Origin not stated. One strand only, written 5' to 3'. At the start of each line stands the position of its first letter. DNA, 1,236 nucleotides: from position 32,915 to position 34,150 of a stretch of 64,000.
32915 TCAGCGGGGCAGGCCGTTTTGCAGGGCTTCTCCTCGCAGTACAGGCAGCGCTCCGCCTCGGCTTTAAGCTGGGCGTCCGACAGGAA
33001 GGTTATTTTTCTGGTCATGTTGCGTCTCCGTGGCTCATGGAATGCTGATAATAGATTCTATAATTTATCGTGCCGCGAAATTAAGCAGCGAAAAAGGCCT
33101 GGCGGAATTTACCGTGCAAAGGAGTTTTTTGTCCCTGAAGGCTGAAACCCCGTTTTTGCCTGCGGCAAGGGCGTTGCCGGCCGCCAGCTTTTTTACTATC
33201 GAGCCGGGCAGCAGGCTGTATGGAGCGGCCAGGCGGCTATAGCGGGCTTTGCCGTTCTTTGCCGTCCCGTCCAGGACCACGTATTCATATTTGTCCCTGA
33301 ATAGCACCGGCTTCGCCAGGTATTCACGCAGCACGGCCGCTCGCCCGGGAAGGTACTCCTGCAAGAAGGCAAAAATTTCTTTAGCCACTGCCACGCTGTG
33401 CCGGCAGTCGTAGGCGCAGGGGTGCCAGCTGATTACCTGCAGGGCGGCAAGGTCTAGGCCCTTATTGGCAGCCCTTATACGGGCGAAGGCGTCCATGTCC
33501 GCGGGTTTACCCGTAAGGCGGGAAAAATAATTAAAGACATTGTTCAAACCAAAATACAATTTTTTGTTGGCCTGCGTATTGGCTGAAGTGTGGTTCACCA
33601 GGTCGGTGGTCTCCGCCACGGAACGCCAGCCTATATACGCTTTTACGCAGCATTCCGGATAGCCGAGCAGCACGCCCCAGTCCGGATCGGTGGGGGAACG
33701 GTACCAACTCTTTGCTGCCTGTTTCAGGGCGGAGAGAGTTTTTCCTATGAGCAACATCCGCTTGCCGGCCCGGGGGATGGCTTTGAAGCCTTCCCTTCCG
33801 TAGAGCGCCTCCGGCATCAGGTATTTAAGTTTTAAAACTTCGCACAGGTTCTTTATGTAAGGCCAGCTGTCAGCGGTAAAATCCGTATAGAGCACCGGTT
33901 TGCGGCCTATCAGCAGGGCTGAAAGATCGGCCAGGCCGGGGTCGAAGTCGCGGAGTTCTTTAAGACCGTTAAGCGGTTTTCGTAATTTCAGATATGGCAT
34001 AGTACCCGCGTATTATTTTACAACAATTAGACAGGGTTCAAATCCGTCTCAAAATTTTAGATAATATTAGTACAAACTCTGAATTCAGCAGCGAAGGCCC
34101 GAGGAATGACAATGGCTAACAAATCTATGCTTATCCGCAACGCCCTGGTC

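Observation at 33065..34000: Uncharacterised 311-aa protein with GYPECC and WHPC-x3-DC motifs leading the ssnA operon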

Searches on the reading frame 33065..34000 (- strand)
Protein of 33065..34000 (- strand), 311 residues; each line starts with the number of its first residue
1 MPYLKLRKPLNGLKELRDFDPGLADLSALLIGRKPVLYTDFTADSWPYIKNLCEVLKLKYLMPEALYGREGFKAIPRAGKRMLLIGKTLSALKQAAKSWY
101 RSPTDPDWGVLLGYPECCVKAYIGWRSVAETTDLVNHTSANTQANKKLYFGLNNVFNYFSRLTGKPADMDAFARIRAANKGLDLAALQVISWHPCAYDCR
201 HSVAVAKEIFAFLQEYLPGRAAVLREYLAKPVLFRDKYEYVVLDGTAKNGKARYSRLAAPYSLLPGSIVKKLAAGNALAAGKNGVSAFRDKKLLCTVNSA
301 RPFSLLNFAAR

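Call 3: search_protein_families(library=pfam, proteins=[window:33065-34000:-], max_evalue=0.1)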
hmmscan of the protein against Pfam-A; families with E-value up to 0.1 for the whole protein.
window:33065-34000:- (311 aa): 1 family
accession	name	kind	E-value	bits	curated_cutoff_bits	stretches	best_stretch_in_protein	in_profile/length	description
PF04467.17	DUF483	-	2.9e-05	24.5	25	1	99-141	29-71/122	Protein of unknown function (DUF483)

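Call 4: search_protein_families(library=ncbifam, proteins=[window:33065-34000:-], max_evalue=0.1)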
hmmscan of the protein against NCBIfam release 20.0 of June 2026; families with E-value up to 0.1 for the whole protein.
window:33065-34000:- (311 aa): 0 families

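Call 5: search_solved_structures(query=window:33065-34000:-, max_evalue=10)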
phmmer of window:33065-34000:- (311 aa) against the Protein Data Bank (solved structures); distinct sequences matched with E-value up to 10: 3.
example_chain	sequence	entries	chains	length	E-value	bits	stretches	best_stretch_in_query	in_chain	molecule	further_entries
2egq_A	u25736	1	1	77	1.5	11.2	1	176-217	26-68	FHL1 protein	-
8e9g_B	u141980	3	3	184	1.6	11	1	65-114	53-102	NADH-quinone oxidoreductase subunit B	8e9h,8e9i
6e10_B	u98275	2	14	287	1.8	10.9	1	29-76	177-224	Exported protein 2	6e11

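Call 6: find_homologous_proteins(query=window:33065-34000:-, max_evalue=0.001)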
Query window:33065-34000:- (311 aa): 49 proteins with E <= 0.001 among 4791 candidates.
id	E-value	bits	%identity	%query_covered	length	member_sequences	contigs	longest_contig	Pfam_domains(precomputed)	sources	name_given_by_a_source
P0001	3.6e-207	705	100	100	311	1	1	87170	-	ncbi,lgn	-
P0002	5.4e-163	560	76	100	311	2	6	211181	-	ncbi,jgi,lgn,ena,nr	ncbi:MAG: hypothetical protein A2270_08280 [Elusimicrobia bacterium RIFOXYA12_FULL_51_18]|nr:MAG: hy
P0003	1.2e-148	512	72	100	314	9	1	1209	-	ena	-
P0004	4.1e-147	507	72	100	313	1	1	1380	-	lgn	-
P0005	4.3e-145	501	70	99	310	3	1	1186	-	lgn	-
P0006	3.3e-143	495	69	99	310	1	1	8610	-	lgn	-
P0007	1.0e-141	490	69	99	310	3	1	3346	-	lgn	-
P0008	7.3e-141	487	70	99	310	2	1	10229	-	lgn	-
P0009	1.1e-140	486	69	100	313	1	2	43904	-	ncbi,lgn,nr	ncbi:MAG: hypothetical protein HY550_08590 [Elusimicrobia bacterium]|nr:hypothetical protein [Elusim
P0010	2.7e-140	485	68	100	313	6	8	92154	-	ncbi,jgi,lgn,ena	-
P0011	7.1e-139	480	69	100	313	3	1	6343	-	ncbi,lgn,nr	ncbi:MAG: hypothetical protein NTY45_10385 [Elusimicrobia bacterium]|nr:hypothetical protein [Elusim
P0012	1.3e-134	466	67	99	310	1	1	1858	-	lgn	-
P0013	8.2e-129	447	70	87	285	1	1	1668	-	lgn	-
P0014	5.4e-114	399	58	100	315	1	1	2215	PF04467.18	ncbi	-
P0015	6.7e-114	398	60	100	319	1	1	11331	-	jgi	-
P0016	2.0e-113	397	64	87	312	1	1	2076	PF04467.18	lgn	-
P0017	4.2e-113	396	65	87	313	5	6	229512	PF04467.18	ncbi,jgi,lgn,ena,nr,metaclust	ncbi:MAG: hypothetical protein A2X32_07710 [Elusimicrobia bacterium GWC2_64_44]|nr:MAG: hypothetical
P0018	2.0e-111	390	59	100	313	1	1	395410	PF04467.18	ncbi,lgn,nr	ncbi:MAG: DUF483 domain-containing protein [Elusimicrobiales bacterium]|nr:DUF483 domain-containing 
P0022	1.3e-79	286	50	87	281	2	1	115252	-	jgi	-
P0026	2.3e-76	275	45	99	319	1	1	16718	PF04467.18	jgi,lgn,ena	-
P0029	3.0e-67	245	44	92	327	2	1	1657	PF04467.18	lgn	-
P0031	8.1e-67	244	44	96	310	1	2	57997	PF04467.18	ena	-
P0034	2.6e-62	229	41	99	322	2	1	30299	PF04467.18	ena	-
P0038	3.3e-53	199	40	95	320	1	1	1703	PF04467.18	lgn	-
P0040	6.8e-50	188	40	84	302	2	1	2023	PF04467.18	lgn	-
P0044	2.8e-46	176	38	88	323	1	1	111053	-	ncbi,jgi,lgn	ncbi:MAG: hypothetical protein WC969_13515 [Elusimicrobiota bacterium]|jgi:hypothetical protein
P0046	1.7e-30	124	30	95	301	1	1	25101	-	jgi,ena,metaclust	metaclust:\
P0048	1.2e-19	89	30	71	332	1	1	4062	PF04467.18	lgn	-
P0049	1.3e-7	49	23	87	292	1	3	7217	PF04467.18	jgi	-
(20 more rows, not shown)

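Call 9: find_encoding_contigs(protein=P0017, flank=10000, max_places=2)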
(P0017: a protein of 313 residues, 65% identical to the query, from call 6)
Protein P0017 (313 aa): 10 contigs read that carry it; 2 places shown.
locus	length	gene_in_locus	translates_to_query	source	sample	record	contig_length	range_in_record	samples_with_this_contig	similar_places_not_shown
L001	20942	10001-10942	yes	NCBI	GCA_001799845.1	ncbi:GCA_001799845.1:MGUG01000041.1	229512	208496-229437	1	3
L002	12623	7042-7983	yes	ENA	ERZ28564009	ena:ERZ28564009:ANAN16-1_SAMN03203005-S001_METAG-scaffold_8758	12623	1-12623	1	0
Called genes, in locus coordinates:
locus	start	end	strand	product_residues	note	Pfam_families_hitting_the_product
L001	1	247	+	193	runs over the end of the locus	PF00545:Ribonuclease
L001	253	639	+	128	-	PF01337:Barstar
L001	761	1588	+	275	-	-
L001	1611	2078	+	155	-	PF27806:HxsD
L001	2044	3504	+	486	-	PF04055:Radical_SAM, PF13353:Fer4_12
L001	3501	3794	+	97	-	-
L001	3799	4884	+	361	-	-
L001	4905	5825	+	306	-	PF04055:Radical_SAM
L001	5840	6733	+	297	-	PF04055:Radical_SAM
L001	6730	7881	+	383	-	-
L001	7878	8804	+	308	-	PF04055:Radical_SAM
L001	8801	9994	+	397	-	PF04055:Radical_SAM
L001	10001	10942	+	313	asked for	PF04467:DUF483 (faint)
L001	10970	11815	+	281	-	PF04055:Radical_SAM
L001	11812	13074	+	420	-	PF00266:Aminotran_5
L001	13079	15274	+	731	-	-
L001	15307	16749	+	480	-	PF02310:B12-binding, PF04055:Radical_SAM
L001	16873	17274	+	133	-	-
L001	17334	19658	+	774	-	-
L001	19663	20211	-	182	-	-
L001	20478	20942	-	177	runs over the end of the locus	PF00185:OTCace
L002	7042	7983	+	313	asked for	PF04467:DUF483 (faint)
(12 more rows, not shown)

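Call 10: find_encoding_contigs(protein=P0044, flank=10000, max_places=2)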
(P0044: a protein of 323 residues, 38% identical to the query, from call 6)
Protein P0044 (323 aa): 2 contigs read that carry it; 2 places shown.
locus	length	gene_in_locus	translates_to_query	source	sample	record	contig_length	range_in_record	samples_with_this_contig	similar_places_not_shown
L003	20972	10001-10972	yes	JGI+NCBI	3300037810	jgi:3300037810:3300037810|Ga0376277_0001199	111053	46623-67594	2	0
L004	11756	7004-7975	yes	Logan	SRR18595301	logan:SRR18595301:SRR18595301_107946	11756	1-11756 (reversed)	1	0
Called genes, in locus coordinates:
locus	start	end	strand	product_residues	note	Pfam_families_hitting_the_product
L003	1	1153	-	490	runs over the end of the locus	PF02310:B12-binding, PF04055:Radical_SAM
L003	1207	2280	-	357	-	PF13353:Fer4_12 (weak), PF04055:Radical_SAM, PF13186:SPASM (weak)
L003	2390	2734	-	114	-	PF13560:HTH_31, PF01381:HTH_3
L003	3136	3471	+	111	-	PF00072:Response_reg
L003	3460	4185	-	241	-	PF00106:adh_short, PF13460:NAD_binding_10 (weak), PF13561:adh_short_C2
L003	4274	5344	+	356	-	PF04055:Radical_SAM, PF13186:SPASM (weak)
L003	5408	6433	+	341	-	PF04055:Radical_SAM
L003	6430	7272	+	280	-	PF01522:Polysacc_deac_1, PF11959:DUF3473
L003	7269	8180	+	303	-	PF04055:Radical_SAM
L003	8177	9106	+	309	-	-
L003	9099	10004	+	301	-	PF04055:Radical_SAM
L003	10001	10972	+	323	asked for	-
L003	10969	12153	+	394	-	-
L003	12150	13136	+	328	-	-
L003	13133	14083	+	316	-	PF04055:Radical_SAM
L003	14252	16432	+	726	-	PF11897:DUF3417, PF00343:Phosphorylase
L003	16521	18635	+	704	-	PF05157:MshEN, PF00437:T2SSE, PF00072:Response_reg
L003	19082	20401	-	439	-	PF00211:Guanylate_cyc, PF06271:RDD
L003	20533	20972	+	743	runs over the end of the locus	PF00270:DEAD, PF00271:Helicase_C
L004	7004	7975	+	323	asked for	-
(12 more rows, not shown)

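Call 13: find_encoding_contigs(protein=P0002, flank=10000, max_places=2)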
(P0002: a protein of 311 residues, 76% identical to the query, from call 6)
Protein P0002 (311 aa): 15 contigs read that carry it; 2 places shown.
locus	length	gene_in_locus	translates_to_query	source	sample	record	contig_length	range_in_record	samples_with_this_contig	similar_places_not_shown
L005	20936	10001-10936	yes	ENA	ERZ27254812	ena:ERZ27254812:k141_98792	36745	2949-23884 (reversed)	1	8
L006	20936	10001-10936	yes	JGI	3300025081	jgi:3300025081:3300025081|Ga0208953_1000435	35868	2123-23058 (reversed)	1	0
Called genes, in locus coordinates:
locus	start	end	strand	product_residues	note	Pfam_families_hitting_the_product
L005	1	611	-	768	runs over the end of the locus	PF01315:Ald_Xan_dh_C, PF02738:MoCoBD_1, PF20256:MoCoBD_2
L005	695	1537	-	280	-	PF02625:XdhC_CoxI, PF13478:XdhC_C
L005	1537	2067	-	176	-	-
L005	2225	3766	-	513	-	PF00672:HAMP, PF00211:Guanylate_cyc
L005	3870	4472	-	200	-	PF12804:NTP_transf_3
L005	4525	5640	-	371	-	PF00365:PFK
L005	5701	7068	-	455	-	PF01979:Amidohydro_1, PF07969:Amidohydro_3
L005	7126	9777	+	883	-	PF00069:Pkinase, PF01636:APH, PF07714:PK_Tyr_Ser-Thr, PF17667:Pkinase_fungal (faint), PF14559:TPR_19 (faint), PF13428:TPR_14 (faint), PF13181:TPR_8 (faint)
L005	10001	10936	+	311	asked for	-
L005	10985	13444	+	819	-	PF00037:Fer4 (faint), PF14691:Fer4_20, PF07992:Pyr_redox_2, PF13450:NAD_binding_8, PF13738:Pyr_redox_3 (faint), PF01180:DHO_dh (faint)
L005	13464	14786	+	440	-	PF07969:Amidohydro_3 (faint), PF01979:Amidohydro_1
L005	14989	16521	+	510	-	PF00221:Lyase_aromatic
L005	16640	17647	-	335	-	PF01380:SIS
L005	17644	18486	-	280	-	PF00702:Hydrolase, PF13419:HAD_2, PF13242:Hydrolase_like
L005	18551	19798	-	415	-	PF07969:Amidohydro_3, PF01979:Amidohydro_1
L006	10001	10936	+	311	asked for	-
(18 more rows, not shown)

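Call 14: find_encoding_contigs(protein=P0010, flank=10000, max_places=2)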
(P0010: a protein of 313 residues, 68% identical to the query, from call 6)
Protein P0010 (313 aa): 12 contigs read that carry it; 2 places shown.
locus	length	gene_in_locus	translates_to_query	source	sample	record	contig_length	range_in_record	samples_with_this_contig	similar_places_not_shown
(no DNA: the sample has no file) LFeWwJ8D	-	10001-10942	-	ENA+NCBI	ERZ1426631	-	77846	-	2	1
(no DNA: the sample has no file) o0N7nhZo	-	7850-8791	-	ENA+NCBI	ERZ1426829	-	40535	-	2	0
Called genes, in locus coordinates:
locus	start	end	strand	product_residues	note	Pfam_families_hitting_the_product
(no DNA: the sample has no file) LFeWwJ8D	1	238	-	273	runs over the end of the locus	PF00941:FAD_binding_5, PF03450:CO_deh_flav_C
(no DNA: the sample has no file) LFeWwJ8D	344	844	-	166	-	PF00111:Fer2 (weak), PF01799:Fer2_2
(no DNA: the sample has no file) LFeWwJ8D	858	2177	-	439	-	PF17680:FlgO (weak), PF03783:CsgG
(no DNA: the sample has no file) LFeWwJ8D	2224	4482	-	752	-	PF01315:Ald_Xan_dh_C, PF02738:MoCoBD_1, PF20256:MoCoBD_2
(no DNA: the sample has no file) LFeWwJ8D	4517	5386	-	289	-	PF02625:XdhC_CoxI, PF13478:XdhC_C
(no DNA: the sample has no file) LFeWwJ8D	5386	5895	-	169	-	-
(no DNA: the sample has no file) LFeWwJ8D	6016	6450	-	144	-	-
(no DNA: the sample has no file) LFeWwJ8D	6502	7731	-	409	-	PF03600:CitMHS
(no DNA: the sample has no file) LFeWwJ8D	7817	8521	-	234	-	PF12804:NTP_transf_3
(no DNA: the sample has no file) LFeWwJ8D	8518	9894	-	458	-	PF01979:Amidohydro_1, PF07969:Amidohydro_3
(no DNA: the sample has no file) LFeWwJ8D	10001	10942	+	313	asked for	-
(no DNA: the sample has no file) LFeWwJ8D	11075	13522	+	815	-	PF14691:Fer4_20, PF01262:AlaDh_PNT_C (faint), PF00070:Pyr_redox (faint), PF03486:HI0933_like (weak), PF07992:Pyr_redox_2, PF13450:NAD_binding_8, PF01180:DHO_dh (weak), PF14697:Fer4_21 (weak), +2 more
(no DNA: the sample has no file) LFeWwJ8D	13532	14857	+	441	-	PF07969:Amidohydro_3 (faint), PF01979:Amidohydro_1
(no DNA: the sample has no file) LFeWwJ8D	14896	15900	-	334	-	PF01380:SIS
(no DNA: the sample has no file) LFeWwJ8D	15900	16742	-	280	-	PF00702:Hydrolase, PF13419:HAD_2, PF13242:Hydrolase_like (weak)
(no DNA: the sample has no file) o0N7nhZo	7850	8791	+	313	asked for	-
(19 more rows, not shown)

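Call 15: find_encoding_contigs(protein=P0018, flank=10000, max_places=1)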
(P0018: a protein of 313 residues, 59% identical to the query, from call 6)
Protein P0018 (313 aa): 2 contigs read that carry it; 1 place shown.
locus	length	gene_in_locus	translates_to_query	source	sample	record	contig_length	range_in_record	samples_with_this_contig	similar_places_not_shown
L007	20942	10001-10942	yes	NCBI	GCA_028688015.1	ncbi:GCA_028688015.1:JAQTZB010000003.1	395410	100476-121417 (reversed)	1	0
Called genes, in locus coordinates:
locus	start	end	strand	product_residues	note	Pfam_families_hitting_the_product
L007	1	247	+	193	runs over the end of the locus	PF00545:Ribonuclease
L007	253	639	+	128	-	PF01337:Barstar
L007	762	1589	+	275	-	-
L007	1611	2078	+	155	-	PF27806:HxsD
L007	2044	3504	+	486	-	PF04055:Radical_SAM, PF13353:Fer4_12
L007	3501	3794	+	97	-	-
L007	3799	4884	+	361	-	-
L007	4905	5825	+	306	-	PF04055:Radical_SAM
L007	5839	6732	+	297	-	PF04055:Radical_SAM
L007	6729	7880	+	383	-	-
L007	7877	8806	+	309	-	PF04055:Radical_SAM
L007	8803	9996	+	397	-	PF04055:Radical_SAM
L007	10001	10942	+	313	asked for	PF04467:DUF483 (weak)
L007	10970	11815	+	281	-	PF04055:Radical_SAM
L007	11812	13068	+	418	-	PF00266:Aminotran_5, PF00155:Aminotran_1_2 (weak)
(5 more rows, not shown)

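Call 16: find_encoding_contigs(protein=P0022, flank=10000, max_places=1)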
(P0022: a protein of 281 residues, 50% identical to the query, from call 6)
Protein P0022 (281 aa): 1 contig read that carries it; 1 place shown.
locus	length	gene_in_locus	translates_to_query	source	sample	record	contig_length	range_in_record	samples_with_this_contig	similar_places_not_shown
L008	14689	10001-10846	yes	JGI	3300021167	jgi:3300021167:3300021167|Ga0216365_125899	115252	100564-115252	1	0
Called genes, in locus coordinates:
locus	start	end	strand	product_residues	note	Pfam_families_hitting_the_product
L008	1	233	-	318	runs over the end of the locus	-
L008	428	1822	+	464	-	PF03415:Peptidase_C11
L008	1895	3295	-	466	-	-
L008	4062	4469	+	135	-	-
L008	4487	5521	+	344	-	-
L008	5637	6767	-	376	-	PF04055:Radical_SAM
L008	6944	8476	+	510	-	PF00117:GATase, PF07722:Peptidase_C26, PF02540:NAD_synthase (weak), PF00958:GMP_synt_C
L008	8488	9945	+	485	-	PF00478:IMPDH, PF00571:CBS, PF01070:FMN_dh, PF03060:NMO (weak), PF01180:DHO_dh (faint)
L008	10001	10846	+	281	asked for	-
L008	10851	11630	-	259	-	PF00378:ECH_1, PF16113:ECH_2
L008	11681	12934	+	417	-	PF13354:Beta-lactamase2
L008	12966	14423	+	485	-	PF01636:APH, PF22740:PapZ_C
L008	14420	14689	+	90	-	?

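Call 17: find_encoding_contigs(protein=P0031, flank=10000, max_places=1)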
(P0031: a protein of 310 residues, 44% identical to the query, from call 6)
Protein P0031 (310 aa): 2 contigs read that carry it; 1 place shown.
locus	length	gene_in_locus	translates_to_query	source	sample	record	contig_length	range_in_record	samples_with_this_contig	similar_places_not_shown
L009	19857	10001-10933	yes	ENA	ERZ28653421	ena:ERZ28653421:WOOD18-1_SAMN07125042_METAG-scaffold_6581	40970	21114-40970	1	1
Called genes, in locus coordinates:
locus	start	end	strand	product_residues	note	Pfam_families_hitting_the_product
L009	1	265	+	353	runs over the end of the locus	PF04055:Radical_SAM, PF13353:Fer4_12 (weak)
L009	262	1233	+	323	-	PF04055:Radical_SAM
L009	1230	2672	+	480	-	PF13353:Fer4_12 (weak), PF04055:Radical_SAM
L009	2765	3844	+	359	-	-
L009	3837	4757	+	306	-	PF04055:Radical_SAM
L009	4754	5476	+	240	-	PF00590:TP_methylase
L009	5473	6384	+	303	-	PF04055:Radical_SAM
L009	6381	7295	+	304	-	PF04055:Radical_SAM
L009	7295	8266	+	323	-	PF01136:Peptidase_U32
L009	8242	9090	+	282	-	-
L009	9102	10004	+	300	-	PF04055:Radical_SAM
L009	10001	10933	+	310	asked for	PF04467:DUF483 (weak)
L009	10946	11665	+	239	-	PF00590:TP_methylase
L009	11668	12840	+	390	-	-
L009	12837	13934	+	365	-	PF04055:Radical_SAM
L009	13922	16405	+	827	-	PF00142:Fer4_NifH, PF01656:CbiA, PF02374:ArsA_ATPase (weak), PF10609:ParA (faint), PF13614:AAA_31 (weak), PF00148:Oxidored_nitro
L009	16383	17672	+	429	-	PF00148:Oxidored_nitro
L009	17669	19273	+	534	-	PF13231:PMT_2 (weak)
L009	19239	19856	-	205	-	?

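Call 18: find_encoding_contigs(protein=P0046, flank=10000, max_places=1)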
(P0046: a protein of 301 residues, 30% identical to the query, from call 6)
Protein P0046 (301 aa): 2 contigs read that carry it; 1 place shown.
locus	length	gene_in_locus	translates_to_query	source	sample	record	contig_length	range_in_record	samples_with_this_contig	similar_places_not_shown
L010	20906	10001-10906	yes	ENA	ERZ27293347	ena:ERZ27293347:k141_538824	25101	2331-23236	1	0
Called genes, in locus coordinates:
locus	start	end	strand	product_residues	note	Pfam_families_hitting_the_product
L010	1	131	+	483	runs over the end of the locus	PF06782:UPF0236 (weak)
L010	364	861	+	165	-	-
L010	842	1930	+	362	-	PF04055:Radical_SAM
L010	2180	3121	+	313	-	PF00248:Aldo_ket_red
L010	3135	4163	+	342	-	PF01136:Peptidase_U32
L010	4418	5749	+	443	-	PF04055:Radical_SAM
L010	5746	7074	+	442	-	PF04055:Radical_SAM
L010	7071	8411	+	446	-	PF04055:Radical_SAM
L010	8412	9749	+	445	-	PF04055:Radical_SAM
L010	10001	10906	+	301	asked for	-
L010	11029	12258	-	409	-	PF00266:Aminotran_5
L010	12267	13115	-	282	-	PF04055:Radical_SAM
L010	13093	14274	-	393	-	PF04055:Radical_SAM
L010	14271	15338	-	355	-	PF04055:Radical_SAM, PF13353:Fer4_12 (weak)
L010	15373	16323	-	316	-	PF04055:Radical_SAM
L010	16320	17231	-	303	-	PF04055:Radical_SAM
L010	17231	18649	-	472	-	PF04055:Radical_SAM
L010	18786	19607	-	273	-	PF04055:Radical_SAM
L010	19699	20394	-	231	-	-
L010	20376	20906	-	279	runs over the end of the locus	PF01136:Peptidase_U32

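Call 19: predict_structure(alignment_id=A1)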
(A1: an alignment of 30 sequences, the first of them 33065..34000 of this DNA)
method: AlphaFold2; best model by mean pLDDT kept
length: 311 residues; sequences in the alignment: 30
mean_pLDDT: 93.7   pTM: 0.91
mean pLDDT of the five models: 93.7, 93.5, 93.3, 93.2, 92.8
residues with pLDDT >= 90: 261; 70-90: 46; 50-70: 4; < 50: 0
segments of 3 or more residues with pLDDT < 50: none
pLDDT, mean of each block of 10 residues (from residue 1): 89 92 96 96 94 97 93 83 97 97 91 97 92 93 85 92 90 94 91 96 98 97 97 96 94 97 96 97 93 94 90 63
secondary structure, 60 per line:
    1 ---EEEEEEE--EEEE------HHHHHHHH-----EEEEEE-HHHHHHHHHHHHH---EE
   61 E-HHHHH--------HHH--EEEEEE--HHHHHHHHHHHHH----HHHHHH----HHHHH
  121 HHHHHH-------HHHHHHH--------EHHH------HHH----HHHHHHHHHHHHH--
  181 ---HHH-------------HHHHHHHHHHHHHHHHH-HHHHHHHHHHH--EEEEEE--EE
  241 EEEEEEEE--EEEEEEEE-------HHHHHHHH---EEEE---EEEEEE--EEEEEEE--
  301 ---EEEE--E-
elements in order: E4-10 E13-16 H23-30 E36-41 H43-55 E59-61 H63-67 E81-86 H89-101 H106-111 H116-126 H134-140 H166-178 H200-216 H218-228 E231-236 E239-248 E251-258 H266-273 E277-280 E284-289 E292-298 E304-307

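Call 20: search_protein_representatives(protein=window:33065-34000:-)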
Query: 311 residues. Proteins with E-value up to 0.001 (for the whole library): 378; up to 1e-10: 153; up to 1e-30: 37. The best 150 are listed.
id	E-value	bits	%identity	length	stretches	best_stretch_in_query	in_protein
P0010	8.6e-141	484.9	68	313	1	1-309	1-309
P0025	1.3e-77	277.5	52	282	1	20-282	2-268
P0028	2.5e-71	256.8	43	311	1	7-309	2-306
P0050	1.4e-69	251.1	44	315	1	6-309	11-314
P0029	9.7e-68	245.0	45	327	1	3-288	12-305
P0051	1.0e-66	241.7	41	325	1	4-310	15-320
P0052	3.1e-64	233.5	43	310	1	4-289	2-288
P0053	6.6e-64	232.4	43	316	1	4-311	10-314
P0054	7.8e-64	232.2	45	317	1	4-282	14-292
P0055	3.8e-61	223.4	41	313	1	4-309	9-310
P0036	4.1e-57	210.1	41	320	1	6-302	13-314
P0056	1.7e-56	208.1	38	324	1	5-308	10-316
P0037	2.8e-56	207.4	38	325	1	4-308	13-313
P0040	2.2e-50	188.0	44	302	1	4-264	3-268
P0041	8.7e-50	186.1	45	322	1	4-282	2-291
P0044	8.8e-47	176.2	42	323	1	14-283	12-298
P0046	5.4e-31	124.4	34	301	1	14-276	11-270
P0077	1.9e-30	122.5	34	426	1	24-306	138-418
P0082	1.7e-29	119.4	37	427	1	25-277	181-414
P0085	6.3e-29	117.5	34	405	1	23-296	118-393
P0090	3.0e-26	108.8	29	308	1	85-299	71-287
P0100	1.1e-23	100.3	36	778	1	31-300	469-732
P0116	2.4e-18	82.8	27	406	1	24-297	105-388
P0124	2.8e-17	79.3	28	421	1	107-296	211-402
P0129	2.5e-16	76.2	24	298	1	25-299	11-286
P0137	2.0e-15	73.2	32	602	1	107-262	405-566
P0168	1.8e-12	63.5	24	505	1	27-299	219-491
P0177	1.2e-11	60.8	44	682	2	185-247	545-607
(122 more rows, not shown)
